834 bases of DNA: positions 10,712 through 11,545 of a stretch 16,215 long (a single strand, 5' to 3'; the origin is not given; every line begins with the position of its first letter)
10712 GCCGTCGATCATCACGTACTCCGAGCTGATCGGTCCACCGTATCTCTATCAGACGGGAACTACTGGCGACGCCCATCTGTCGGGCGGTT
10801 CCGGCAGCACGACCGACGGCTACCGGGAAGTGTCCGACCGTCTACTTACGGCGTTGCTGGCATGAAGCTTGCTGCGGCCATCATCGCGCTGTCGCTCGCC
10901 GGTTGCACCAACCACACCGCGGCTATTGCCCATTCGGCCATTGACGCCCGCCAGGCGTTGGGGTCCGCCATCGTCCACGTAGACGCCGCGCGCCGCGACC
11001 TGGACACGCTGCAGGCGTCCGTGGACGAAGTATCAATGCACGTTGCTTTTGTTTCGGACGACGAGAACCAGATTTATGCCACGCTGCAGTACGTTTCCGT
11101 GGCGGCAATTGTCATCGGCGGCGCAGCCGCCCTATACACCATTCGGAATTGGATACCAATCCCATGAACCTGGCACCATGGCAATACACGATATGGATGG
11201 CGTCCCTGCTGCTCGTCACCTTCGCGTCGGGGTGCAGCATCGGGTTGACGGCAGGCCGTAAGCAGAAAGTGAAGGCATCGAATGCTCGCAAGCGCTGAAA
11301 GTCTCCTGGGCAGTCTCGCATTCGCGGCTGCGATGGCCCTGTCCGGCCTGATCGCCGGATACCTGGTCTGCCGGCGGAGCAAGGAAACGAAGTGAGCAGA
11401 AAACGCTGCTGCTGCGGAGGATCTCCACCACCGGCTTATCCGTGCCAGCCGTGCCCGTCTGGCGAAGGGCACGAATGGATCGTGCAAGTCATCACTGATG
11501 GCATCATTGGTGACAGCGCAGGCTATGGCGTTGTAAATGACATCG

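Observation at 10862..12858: Tightly coupled block of membrane, lipo- and Cys-rich proteins with no recognisable family, sitting where a lysis cassette should be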

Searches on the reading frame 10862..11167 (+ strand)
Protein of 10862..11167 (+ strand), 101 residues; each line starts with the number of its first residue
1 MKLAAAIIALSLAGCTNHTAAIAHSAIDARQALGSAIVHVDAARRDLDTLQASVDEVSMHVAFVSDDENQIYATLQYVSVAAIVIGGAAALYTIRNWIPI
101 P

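Call 10: search_protein_families(library=pfam, proteins=[window:10862-11167:+], max_evalue=1)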
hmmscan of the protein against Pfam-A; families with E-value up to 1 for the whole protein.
window:10862-11167:+ (101 aa): 2 families
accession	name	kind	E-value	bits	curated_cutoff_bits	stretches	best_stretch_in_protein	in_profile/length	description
PF02566.24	OsmC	-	0.071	14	27.5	1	7-78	11-81/100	OsmC-like protein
PF04771.18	CAV_VP3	-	0.12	13.3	72.7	1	3-73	19-90/102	Chicken anaemia virus VP-3 protein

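Call 11: search_protein_families(library=phrogs, proteins=[window:10862-11167:+], max_evalue=1)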
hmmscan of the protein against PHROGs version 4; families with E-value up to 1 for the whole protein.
window:10862-11167:+ (101 aa): 5 families
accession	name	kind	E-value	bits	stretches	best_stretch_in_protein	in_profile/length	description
phrog_902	-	unknown function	0.028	15.8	1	2-33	11-45/118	-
phrog_19502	-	unknown function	0.091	14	1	2-70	5-58/192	-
phrog_1754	-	unknown function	0.21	12.7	1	1-27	2-30/148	-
phrog_13991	-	unknown function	0.21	12.4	1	5-59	8-59/169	-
phrog_38308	-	unknown function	0.49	12.1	1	5-29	6-30/86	-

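Call 65: find_related_loci(query=A4, collection=viral_contigs, flank=8000)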
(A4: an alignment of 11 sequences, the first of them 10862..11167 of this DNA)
Query A4 (101 aa) in viral_contigs; peptide patterns used: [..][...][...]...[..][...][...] (x = any residue, [..] = any of these).
151 stretches matched a pattern; 97 encode a relative of the query (tblastn E <= 1e-3); the best 80 are kept; 80 distinct loci.
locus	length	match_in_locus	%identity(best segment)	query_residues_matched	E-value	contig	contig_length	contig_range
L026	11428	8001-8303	96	1-101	8e-60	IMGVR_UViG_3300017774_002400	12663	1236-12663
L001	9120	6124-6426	95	1-101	3e-52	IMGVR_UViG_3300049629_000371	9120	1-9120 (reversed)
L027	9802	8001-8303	95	1-101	3e-52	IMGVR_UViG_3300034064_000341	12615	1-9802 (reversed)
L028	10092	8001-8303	91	1-101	5e-51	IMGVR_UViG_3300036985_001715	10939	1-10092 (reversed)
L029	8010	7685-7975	76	1-97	8e-46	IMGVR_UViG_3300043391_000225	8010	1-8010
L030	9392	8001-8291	75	1-97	4e-45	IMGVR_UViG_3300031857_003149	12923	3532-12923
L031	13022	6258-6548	74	1-97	5e-44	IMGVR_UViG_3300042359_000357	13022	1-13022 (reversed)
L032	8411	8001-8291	69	1-97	4e-41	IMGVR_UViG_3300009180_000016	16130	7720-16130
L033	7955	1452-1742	78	1-97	3e-40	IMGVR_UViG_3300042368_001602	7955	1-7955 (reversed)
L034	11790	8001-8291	78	1-97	4e-40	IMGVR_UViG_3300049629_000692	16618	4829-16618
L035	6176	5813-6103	78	1-97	3e-40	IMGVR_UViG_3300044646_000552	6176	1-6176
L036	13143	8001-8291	77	1-97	8e-40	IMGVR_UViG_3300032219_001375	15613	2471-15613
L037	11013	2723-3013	76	1-97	5e-39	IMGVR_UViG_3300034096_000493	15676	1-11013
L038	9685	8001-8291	76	1-97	1e-38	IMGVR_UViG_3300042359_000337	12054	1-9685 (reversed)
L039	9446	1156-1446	76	1-97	9e-39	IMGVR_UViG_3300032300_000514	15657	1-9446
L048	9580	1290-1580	66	1-97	6e-36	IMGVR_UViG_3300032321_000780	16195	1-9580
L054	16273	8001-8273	44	6-99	1e-16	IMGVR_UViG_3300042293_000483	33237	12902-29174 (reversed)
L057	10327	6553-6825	45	6-99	4e-16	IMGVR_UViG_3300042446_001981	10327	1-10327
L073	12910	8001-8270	44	1-94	1e-14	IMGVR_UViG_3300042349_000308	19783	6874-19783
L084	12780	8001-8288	39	1-98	8e-13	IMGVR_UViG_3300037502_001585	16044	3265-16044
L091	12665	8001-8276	38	5-99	6e-12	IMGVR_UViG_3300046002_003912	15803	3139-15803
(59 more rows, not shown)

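Call 80: search_protein_families(library=pfam, alignment_id=A6, max_evalue=0.001)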
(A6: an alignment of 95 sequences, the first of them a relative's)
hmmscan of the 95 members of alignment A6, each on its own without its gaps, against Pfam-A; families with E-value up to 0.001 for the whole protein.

A. member 1, L031:4971-5339:+ (123 aa): 0 families

B. families by the number of members that match (of 95 scanned): 14 families
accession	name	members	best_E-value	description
PF01844.29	HNH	3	1.2e-12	HNH endonuclease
PF18454.7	Mtd_N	3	1.8e-11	Major tropism determinant N-terminal domain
PF21722.4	Gly_rich_2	2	1.4e-20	Glycine-rich domain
PF05521.18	Phage_HCP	2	2.8e-12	Phage head completion protein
PF14279.12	HNH_5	2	5.2e-11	HNH endonuclease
PF12708.12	Pect-lyase_RHGA_epim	2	9.5e-11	Rhamnogalacturonase A/epimerase, pectate lyase-like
PF04586.22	Peptidase_S78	1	2.1e-30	Caudovirus prohead serine protease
PF04404.17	ERF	1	2.9e-13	ERF superfamily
PF13229.12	Beta_helix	1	3.2e-13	Right handed beta helix region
PF01807.25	Zn_ribbon_DnaG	1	3.3e-11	CHC2 zinc finger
PF19263.5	DUF5906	1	1.4e-09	Family of unknown function (DUF5906)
PF20441.4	TerL_nuclease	1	1.6e-06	Terminase large subunit, endonuclease domain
PF13385.13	Laminin_G_3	1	2.7e-05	Concanavalin A-like lectin/glucanases superfamily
PF12218.14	End_N_terminal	1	0.00023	N terminal extension of bacteriophage endosialidase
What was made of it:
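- Checked: It also holds at Pfam level for 95 representatives of the gene clusters of the related loci that have no member in the window (call 80).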

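Call 93: search_protein_families(library=ncbifam, proteins=[window:10862-11167:+], max_evalue=0.1)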
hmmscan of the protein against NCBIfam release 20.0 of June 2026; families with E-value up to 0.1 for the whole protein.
window:10862-11167:+ (101 aa): 1 family
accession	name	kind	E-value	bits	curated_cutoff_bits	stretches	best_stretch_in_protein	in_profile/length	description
NF050142.1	PG1828_fam_lipo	equivalog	0.031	15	50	1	3-48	7-56/59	PG1828 family lipoprotein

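Call 94: search_protein_families(library=padloc, proteins=[window:10862-11167:+], max_evalue=0.1)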
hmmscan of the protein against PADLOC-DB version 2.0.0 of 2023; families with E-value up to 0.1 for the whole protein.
window:10862-11167:+ (101 aa): 0 families

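Call 103: search_dna_similar(query=window:10862-11164:+, collection=phages, mode=protein, max_evalue=1, max_rows=15)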
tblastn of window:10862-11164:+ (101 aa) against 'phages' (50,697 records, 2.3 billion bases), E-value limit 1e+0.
No match.
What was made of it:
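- On Unimolecular spanin: No spanin family turns up in PHROGs, Pfam or NCBIfam (calls 10, 11, 93). tblastn finds nothing in 50,697 GenBank phages (call 103).
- There is no sequence similarity to any annotated spanin or holin family (calls 10, 11, 93, 103).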

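Call 105: search_protein_families(library=pfam, proteins=[L028:8546-9748:+, L037:3172-4053:+, L091:8519-10372:+, L084:8440-9321:+, L057:7068-8117:+, L036:8501-9325:+, L073:8519-9313:+, L048:1814-2698:+, L054:8516-9832:+], max_evalue=0.1)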
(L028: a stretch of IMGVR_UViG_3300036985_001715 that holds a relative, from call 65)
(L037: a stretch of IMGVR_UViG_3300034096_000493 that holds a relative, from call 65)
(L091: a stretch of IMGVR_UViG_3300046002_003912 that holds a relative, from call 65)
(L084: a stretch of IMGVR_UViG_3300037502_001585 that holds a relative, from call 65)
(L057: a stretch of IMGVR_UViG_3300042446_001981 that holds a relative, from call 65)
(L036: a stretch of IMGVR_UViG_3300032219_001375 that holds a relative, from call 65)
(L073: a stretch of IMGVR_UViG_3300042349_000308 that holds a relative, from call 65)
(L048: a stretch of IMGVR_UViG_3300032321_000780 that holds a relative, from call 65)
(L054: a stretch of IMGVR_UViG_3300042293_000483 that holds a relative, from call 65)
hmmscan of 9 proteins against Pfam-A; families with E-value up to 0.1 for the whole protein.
L028:8546-9748:+ (401 aa): 0 families

L037:3172-4053:+ (294 aa): 0 families

L091:8519-10372:+ (618 aa): 0 families

L084:8440-9321:+ (294 aa): 0 families

L057:7068-8117:+ (350 aa): 0 families

L036:8501-9325:+ (275 aa): 0 families

L073:8519-9313:+ (265 aa): 0 families

L048:1814-2698:+ (295 aa): 0 families

L054:8516-9832:+ (439 aa): 0 families
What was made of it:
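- On Endolysin (for the 275-aa protein): Ten types have no Pfam hit (call 105).
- None of the at least 9 body types resembles any hydrolase (call 105).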

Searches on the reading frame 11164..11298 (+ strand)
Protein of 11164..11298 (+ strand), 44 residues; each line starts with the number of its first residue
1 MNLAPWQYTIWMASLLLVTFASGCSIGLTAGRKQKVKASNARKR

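Call 10: search_protein_families(library=pfam, proteins=[window:11164-11298:+], max_evalue=1)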
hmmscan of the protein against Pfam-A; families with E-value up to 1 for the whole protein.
window:11164-11298:+ (44 aa): 2 families
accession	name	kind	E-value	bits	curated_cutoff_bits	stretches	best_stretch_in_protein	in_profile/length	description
PF06305.16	LapA_dom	-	0.032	14.6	28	1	2-43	9-54/64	Lipopolysaccharide assembly protein A domain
PF05968.16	Bacillus_PapR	-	0.14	12.9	27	1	12-40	6-34/48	Bacillus PapR protein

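Call 11: search_protein_families(library=phrogs, proteins=[window:11164-11298:+], max_evalue=1)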
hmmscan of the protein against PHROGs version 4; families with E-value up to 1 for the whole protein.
window:11164-11298:+ (44 aa): 0 families

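Call 93: search_protein_families(library=ncbifam, proteins=[window:11164-11298:+], max_evalue=0.1)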
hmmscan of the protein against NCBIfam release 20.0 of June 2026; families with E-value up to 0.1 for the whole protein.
window:11164-11298:+ (44 aa): 0 families

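Call 94: search_protein_families(library=padloc, proteins=[window:11164-11298:+], max_evalue=0.1)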
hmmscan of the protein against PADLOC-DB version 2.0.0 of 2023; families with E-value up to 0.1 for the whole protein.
window:11164-11298:+ (44 aa): 0 families

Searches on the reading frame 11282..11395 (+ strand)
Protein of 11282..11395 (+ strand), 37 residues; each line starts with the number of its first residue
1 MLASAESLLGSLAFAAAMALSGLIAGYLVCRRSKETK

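Call 10: search_protein_families(library=pfam, proteins=[window:11282-11395:+], max_evalue=1)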
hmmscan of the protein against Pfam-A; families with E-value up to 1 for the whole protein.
window:11282-11395:+ (37 aa): 1 family
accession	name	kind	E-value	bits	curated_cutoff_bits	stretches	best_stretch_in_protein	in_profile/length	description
PF19029.5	DUF883_C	-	0.057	13.5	27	1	17-32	16-30/30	DUF883 C-terminal glycine zipper region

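Call 11: search_protein_families(library=phrogs, proteins=[window:11282-11395:+], max_evalue=1)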
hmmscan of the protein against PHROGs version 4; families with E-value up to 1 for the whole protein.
window:11282-11395:+ (37 aa): 2 families
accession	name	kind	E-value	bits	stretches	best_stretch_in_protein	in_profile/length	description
phrog_17754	-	unknown function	0.29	12.4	1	12-35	6-29/86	-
phrog_3879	-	unknown function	0.4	11.6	1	17-35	10-28/54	-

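Call 93: search_protein_families(library=ncbifam, proteins=[window:11282-11395:+], max_evalue=0.1)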
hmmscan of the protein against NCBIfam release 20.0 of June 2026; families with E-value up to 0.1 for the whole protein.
window:11282-11395:+ (37 aa): 1 family
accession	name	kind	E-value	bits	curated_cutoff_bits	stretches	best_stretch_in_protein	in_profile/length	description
NF005900.0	PRK07874.1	equivalog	0.031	14.6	114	1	11-28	62-79/80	ATP synthase F0 subunit C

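Call 94: search_protein_families(library=padloc, proteins=[window:11282-11395:+], max_evalue=0.1)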
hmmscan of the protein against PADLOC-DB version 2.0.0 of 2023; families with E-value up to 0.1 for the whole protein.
window:11282-11395:+ (37 aa): 0 families
